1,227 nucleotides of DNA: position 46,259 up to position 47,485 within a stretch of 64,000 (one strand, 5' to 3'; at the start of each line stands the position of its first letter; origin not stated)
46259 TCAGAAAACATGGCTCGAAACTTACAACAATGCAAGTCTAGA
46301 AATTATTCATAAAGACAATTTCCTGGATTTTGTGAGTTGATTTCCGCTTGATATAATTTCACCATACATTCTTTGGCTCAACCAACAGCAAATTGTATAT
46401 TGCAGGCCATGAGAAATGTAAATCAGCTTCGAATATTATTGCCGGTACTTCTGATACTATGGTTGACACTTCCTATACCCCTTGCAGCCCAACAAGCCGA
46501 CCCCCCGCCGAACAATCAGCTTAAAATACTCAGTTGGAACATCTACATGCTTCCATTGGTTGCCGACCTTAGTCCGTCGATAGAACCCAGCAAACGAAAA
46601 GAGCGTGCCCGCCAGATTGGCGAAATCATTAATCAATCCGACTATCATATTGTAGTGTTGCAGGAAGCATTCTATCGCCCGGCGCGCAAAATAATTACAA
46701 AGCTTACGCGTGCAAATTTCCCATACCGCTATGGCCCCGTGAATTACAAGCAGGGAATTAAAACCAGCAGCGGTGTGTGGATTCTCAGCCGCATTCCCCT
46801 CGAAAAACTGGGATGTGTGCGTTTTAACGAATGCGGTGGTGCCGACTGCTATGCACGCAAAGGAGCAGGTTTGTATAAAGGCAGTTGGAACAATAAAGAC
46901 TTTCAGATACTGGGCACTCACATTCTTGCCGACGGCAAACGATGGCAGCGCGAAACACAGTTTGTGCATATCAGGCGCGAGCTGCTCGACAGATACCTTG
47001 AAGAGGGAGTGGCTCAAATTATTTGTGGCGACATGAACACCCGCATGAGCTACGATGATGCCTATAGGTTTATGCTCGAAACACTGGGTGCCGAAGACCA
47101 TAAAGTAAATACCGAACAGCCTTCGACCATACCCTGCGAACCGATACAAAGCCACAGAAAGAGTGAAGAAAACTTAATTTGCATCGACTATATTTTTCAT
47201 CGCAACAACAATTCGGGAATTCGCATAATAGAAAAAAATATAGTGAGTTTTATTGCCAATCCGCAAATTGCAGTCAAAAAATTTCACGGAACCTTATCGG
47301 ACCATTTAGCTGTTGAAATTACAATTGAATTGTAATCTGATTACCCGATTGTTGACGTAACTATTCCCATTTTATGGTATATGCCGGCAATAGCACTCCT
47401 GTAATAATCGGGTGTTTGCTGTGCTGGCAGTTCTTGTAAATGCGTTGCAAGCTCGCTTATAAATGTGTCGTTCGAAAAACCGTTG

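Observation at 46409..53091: GH92 alpha-mannosidase, neutral ceramidase and a sphingomyelinase-C-like EEP enzyme clustered together: a possible glyco-(inositol)phosphoceramide catabolic locus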

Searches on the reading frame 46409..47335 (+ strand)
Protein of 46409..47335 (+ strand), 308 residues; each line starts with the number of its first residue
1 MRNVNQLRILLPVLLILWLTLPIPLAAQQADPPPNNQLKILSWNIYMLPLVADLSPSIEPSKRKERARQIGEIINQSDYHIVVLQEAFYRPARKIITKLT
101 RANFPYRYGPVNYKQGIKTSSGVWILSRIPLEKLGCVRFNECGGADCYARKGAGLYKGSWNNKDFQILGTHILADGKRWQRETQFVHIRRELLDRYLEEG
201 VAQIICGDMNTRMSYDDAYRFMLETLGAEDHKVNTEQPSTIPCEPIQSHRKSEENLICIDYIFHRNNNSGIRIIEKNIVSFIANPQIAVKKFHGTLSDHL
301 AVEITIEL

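Call 4: search_protein_families(library=pfam, proteins=[window:46409-47335:+], max_evalue=0.01)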
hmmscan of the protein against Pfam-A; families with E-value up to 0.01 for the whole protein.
window:46409-47335:+ (308 aa): 1 family
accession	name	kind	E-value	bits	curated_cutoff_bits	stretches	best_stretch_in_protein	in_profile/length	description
PF03372.29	Exo_endo_phos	-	3.5e-17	63.3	24.5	1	41-299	1-225/225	Endonuclease/Exonuclease/phosphatase family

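Call 5: search_protein_families(library=ncbifam, proteins=[window:46409-47335:+], max_evalue=0.01)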
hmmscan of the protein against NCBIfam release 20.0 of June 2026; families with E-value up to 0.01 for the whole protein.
window:46409-47335:+ (308 aa): 2 families
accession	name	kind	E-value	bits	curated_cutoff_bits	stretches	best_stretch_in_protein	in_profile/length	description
TIGR03395.1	sphingomy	equivalog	2.5e-17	63.2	248.2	1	38-302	1-282/286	sphingomyelin phosphodiesterase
NF003842.0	PRK05421.1-4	equivalog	0.0042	16.5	144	0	35-132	29-111/259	endonuclease/exonuclease/phosphatase family protein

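Call 12: search_solved_structures(query=window:46409-47335:+, max_evalue=0.01, show_alignments=2)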
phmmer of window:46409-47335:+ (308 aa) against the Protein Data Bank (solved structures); distinct sequences matched with E-value up to 0.01: 7.
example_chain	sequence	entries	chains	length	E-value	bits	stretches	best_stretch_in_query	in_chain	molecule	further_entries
1zwx_A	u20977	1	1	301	4.5e-08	35.5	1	30-295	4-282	sphingomyelinase-c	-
2uyr_X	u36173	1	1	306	5.6e-06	28.6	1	31-307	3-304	SPHINGOMYELINASE C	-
7cne_A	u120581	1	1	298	6.4e-06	28.4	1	37-269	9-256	Sphingomyelinase C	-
2ddr_A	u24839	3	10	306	6.6e-06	28.4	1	34-307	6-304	Sphingomyelin phosphodiesterase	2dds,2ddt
3i5v_A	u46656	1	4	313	2e-05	26.8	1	28-231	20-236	Beta-hemolysin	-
3k55_A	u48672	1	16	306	2.9e-05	26.3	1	28-180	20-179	Beta-hemolysin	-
3i41_A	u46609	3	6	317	3e-05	26.2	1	28-229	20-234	Beta-hemolysin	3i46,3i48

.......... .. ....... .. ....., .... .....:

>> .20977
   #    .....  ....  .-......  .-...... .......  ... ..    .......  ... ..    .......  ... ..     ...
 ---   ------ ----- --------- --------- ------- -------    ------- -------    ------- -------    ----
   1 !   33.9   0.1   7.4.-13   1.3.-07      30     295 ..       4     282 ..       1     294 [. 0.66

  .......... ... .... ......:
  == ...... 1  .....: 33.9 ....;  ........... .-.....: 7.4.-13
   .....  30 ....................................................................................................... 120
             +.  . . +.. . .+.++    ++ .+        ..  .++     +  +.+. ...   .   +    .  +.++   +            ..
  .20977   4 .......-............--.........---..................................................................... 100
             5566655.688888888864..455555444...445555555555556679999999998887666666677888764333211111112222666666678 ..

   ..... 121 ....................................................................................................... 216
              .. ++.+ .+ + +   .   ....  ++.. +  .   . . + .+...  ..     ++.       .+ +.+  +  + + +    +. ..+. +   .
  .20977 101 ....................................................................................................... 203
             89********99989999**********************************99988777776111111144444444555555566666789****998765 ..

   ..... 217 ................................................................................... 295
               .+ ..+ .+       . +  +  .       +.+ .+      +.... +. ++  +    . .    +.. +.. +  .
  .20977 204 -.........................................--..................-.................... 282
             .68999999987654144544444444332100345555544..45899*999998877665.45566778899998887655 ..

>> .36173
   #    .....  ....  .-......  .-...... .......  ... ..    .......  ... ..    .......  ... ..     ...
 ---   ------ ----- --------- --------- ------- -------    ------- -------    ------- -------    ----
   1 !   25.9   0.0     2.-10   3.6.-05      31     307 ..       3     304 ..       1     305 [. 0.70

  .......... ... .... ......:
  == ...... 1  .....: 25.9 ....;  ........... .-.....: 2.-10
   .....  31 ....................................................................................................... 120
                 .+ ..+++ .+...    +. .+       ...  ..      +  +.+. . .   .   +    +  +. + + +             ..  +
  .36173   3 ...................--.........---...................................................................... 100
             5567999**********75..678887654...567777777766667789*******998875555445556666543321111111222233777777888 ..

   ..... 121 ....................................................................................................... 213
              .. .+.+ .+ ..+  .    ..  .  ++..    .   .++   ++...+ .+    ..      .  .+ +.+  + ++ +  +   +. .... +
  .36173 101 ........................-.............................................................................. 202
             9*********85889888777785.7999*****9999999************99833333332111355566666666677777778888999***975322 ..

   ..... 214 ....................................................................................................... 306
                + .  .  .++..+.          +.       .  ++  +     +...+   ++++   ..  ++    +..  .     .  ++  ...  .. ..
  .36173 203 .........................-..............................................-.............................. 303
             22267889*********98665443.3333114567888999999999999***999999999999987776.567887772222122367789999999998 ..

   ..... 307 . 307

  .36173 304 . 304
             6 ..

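Call 14: find_homologous_proteins(query=window:46409-47335:+, max_evalue=0.00001)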
Query window:46409-47335:+ (308 aa): 206 proteins with E <= 0.00001 among 1121 candidates; the best 120 are listed.
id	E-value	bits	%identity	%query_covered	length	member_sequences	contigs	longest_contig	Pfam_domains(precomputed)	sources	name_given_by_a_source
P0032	1.8e-202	689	97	100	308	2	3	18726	PF03372.30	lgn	-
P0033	2.3e-91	324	50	98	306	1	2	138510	PF03372.30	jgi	jgi:endonuclease/exonuclease/phosphatase family metal-dependent hydrolase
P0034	3.6e-89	317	51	92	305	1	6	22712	PF03372.30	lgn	-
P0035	2.2e-88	314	50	92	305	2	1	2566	PF03372.30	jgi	jgi:endonuclease/exonuclease/phosphatase family metal-dependent hydrolase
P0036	1.8e-85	305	50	91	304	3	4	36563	PF03372.30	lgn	-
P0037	6.2e-84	299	48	92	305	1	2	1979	PF03372.30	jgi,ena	jgi:endonuclease/exonuclease/phosphatase family metal-dependent hydrolase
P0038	6.2e-81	290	48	92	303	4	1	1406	PF03372.30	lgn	-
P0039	1.7e-79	285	44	98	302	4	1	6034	PF03372.30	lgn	-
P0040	1.7e-78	282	45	92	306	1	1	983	PF03372.30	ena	-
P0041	2.0e-74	268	47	89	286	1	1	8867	PF03372.30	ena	-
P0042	5.4e-73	264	46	88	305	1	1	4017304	PF03372.30,PF22669.3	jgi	jgi:endonuclease/exonuclease/phosphatase family metal-dependent hydrolase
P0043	5.8e-73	263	47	89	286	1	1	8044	PF03372.30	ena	-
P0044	1.6e-71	259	46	96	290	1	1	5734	PF03372.30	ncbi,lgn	ncbi:MAG: endonuclease/exonuclease/phosphatase family protein [Chitinophagales bacterium]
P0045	6.9e-71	257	43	94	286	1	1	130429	PF03372.30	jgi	-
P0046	1.0e-70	256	43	96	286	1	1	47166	PF03372.30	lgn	-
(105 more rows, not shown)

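Call 15: find_encoding_contigs(protein=P0033, flank=10000, max_places=2)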
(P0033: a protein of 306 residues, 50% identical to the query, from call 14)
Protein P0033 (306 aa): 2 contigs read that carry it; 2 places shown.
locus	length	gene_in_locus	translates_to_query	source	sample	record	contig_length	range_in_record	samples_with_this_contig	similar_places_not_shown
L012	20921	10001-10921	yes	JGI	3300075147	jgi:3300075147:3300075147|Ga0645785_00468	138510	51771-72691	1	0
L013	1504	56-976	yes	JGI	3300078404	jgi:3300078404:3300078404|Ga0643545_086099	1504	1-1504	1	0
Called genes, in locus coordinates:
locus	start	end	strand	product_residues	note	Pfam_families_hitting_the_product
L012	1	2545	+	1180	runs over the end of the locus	PF00133:tRNA-synt_1, PF09334:tRNA-synt_1g (weak), PF08264:Anticodon_1, PF19302:DUF5915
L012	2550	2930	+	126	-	PF01258:zf-dskA_traR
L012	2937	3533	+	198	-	PF01252:Peptidase_A8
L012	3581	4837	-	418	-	PF00135:COesterase (weak), PF20434:BD-FAE, PF07859:Abhydrolase_3 (weak), PF18962:Por_Secre_tail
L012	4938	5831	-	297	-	PF18962:Por_Secre_tail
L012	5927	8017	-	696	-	PF00133:tRNA-synt_1, PF09334:tRNA-synt_1g, PF19303:Anticodon_3, PF01588:tRNA_bind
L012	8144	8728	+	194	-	PF06175:MiaE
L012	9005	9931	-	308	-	PF08331:QueG_DUF1730, PF13187:Fer4_9 (faint), PF14697:Fer4_21 (faint), PF00037:Fer4 (faint), PF13484:Fer4_16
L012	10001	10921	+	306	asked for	PF03372:Exo_endo_phos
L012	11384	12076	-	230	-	PF00072:Response_reg, PF00486:Trans_reg_C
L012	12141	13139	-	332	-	PF00512:HisKA, PF02518:HATPase_c, PF13581:HATPase_c_2 (weak)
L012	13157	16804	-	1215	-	PF00512:HisKA (weak), PF02518:HATPase_c, PF14501:HATPase_c_5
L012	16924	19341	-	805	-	PF00676:E1_dh, PF02779:Transket_pyr, PF02780:Transketolase_C, PF17147:PFOR_II (faint)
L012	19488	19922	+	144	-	PF22544:HYDIN_VesB_CFA65-like_Ig, PF07610:DUF1573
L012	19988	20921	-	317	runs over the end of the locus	PF14226:DIOX_N, PF03171:2OG-FeII_Oxy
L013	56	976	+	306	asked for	PF03372:Exo_endo_phos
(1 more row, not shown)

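Call 16: find_encoding_contigs(protein=P0036, flank=10000, max_places=2)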
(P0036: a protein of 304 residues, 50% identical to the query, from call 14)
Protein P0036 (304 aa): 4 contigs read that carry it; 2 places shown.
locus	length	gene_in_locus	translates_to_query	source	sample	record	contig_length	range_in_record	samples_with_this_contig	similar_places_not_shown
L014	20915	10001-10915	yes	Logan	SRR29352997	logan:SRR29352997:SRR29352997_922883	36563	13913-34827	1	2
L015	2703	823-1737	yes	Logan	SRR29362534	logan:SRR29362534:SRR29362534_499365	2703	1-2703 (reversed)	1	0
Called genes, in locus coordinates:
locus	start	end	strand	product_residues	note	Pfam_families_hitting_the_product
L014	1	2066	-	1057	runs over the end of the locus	PF13237:Fer4_10 (faint), PF25160:LdpA_Fe-S-bd (faint), PF12837:Fer4_6 (faint), PF12838:Fer4_7, PF13183:Fer4_8 (faint), PF13247:Fer4_11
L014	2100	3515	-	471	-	PF02085:Cytochrom_CIII (faint), PF14522:Cytochrome_C7 (faint), PF14537:Cytochrom_c3_2 (faint), PF22113:Mtrc-MtrF_II-IV_dom (faint)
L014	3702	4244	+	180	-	PF00188:CAP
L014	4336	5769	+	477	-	PF01336:tRNA_anti-codon, PF00152:tRNA-synt_2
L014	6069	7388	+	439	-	PF00364:Biotin_lipoyl, PF02817:E3_binding, PF00198:2-oxoacid_dh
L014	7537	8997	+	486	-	-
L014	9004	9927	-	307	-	PF08331:QueG_DUF1730, PF13187:Fer4_9 (faint), PF14697:Fer4_21 (faint), PF00037:Fer4 (faint), PF13484:Fer4_16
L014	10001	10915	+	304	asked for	PF03372:Exo_endo_phos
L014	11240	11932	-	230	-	PF00072:Response_reg, PF00486:Trans_reg_C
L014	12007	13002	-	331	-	PF00512:HisKA, PF02518:HATPase_c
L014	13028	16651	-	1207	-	PF00512:HisKA (weak), PF02518:HATPase_c, PF14501:HATPase_c_5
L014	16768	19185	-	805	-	PF00676:E1_dh, PF02779:Transket_pyr, PF02780:Transketolase_C, PF17147:PFOR_II (weak)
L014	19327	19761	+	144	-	PF22544:HYDIN_VesB_CFA65-like_Ig, PF07610:DUF1573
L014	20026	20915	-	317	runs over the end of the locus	PF14226:DIOX_N, PF03171:2OG-FeII_Oxy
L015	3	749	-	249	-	?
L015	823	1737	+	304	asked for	PF03372:Exo_endo_phos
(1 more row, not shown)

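Call 17: find_encoding_contigs(protein=P0042, flank=10000, max_places=2)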
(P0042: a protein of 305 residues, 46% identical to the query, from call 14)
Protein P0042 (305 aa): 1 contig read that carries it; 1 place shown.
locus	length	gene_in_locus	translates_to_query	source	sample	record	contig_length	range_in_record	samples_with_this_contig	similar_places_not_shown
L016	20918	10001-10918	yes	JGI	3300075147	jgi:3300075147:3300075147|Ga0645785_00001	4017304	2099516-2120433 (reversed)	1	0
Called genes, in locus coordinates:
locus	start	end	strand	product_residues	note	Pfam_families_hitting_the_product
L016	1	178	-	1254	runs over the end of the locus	PF25778:DUF7948, PF13573:SprB, PF13585:CHU_C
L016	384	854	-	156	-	PF09917:DUF2147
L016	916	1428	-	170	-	-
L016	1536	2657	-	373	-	PF13808:DDE_Tnp_1_assoc, PF01609:DDE_Tnp_1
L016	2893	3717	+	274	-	PF00582:Usp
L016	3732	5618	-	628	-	PF14121:Porin_10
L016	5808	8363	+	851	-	PF21471:Reelin_subrepeat-B (faint), PF05572:Peptidase_M43, PF00801:PKD (faint), PF18911:PKD_4 (weak), PF18962:Por_Secre_tail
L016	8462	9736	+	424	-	PF13173:AAA_14, PF13635:DUF4143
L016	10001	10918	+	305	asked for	PF03372:Exo_endo_phos, PF22669:Exo_endo_phos2 (faint)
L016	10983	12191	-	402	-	PF03009:GDPD (weak)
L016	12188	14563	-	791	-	PF00884:Sulfatase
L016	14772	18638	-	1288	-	PF08450:SGL (faint), PF07494:Reg_prop (faint), PF23748:Beta-prop_LRRK2 (faint), PF07495:Y_Y_Y, PF00211:Guanylate_cyc, PF01966:HD (weak)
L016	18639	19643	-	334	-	PF01207:Dus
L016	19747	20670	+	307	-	PF02517:Rce1-like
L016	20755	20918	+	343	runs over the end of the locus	PF13505:OMP_b-brl (weak)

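Call 37: predict_structure(alignment_id=A1)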
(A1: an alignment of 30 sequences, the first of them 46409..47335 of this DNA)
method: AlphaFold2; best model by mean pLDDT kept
length: 308 residues; sequences in the alignment: 30
mean_pLDDT: 86.7   pTM: 0.84
mean pLDDT of the five models: 86.7, 85.1, 84.8, 84.3, 83.0
residues with pLDDT >= 90: 193; 70-90: 66; 50-70: 32; < 50: 17
segments of 3 or more residues with pLDDT < 50: 239-255
pLDDT, mean of each block of 10 residues (from residue 1): 64 85 61 81 91 70 93 97 95 97 97 84 96 97 86 97 97 90 97 98 97 91 98 70 42 61 97 95 82 88 97
secondary structure, 60 per line:
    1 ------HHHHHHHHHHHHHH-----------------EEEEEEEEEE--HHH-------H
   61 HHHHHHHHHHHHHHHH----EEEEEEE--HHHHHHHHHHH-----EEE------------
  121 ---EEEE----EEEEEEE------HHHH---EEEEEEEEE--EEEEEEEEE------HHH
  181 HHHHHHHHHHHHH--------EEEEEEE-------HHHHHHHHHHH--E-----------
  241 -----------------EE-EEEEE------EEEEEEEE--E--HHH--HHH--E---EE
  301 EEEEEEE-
elements in order: H7-20 E38-47 H60-76 E81-87 H90-100 E106-108 E124-127 E132-138 H145-148 E152-160 E163-171 H178-193 E202-208 H216-226 E261-265 E272-279 E299-307

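Call 41: fold_search(model_id=the predicted structure, library=pdb)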
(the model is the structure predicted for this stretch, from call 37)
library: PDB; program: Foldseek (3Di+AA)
matches with E <= 10: 674; with E <= 0.001: 194
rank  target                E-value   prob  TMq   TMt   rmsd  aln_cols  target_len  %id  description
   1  2uyr                  1.2e-17  1.00  0.71  0.73   4.8       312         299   21  Crystal structure of Bacillus cereus sphingomyelinase mutant :N57A (released 2008-05-27)
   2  2ddt_A                1.9e-17  1.00  0.66  0.70   5.1       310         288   20  Crystal structure of sphingomyelinase from Bacillus cereus with magnesium ion (released 2006-05-02)
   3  2ddt_B                2.3e-17  1.00  0.67  0.71   4.9       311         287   20  Crystal structure of sphingomyelinase from Bacillus cereus with magnesium ion (released 2006-05-02)
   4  2ddr_A                2.4e-17  1.00  0.67  0.72   5.2       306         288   20  Crystal structure of sphingomyelinase from Bacillus cereus with calcium ion (released 2006-05-02)
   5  2dds_A                4.2e-17  1.00  0.68  0.69   4.8       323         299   21  Crystal structure of sphingomyelinase from Bacillus cereus with cobalt ion (released 2006-05-02)
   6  2dds_D                4.2e-17  1.00  0.68  0.71   5.3       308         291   20  Crystal structure of sphingomyelinase from Bacillus cereus with cobalt ion (released 2006-05-02)
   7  2ddr_B                6.4e-17  1.00  0.65  0.69   5.0       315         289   20  Crystal structure of sphingomyelinase from Bacillus cereus with calcium ion (released 2006-05-02)
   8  3i5v_C                9.7e-17  1.00  0.69  0.75   4.0       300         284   22  Crystal structure of beta toxin 275-280 from Staphylococcus aureus (released 2010-08-11)
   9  3i5v_A                1.0e-16  1.00  0.69  0.75   4.1       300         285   22  Crystal structure of beta toxin 275-280 from Staphylococcus aureus (released 2010-08-11)
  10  7cne                  1.4e-16  1.00  0.71  0.74   4.6       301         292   22  Crystal Structure of Sphingomyelinase C from Streptomyces griseocarneus (released 2020-10-28)
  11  2ddr_C                1.9e-16  1.00  0.69  0.71   5.1       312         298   21  Crystal structure of sphingomyelinase from Bacillus cereus with calcium ion (released 2006-05-02)
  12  3i41_A                6.6e-16  1.00  0.68  0.72   4.7       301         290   22  Crystal structure of beta toxin from Staphylococcus aureus F277A, P278A mutant (released 2010-07-14)
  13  1zwx                  1.0e-15  1.00  0.64  0.69   6.2       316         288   21  Crystal Structure of SmcL (released 2005-08-16)
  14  3i46_A                2.3e-15  1.00  0.69  0.73   4.5       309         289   21  Crystal structure of beta toxin from Staphylococcus aureus F277A, P278A mutant with bound calcium ions (released 2010-07-14)
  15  3i48_A                2.3e-15  1.00  0.68  0.72   4.8       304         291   21  Crystal structure of beta toxin from Staphylococcus aureus F277A, P278A mutant with bound magnesium ions (released 2010-07-14)
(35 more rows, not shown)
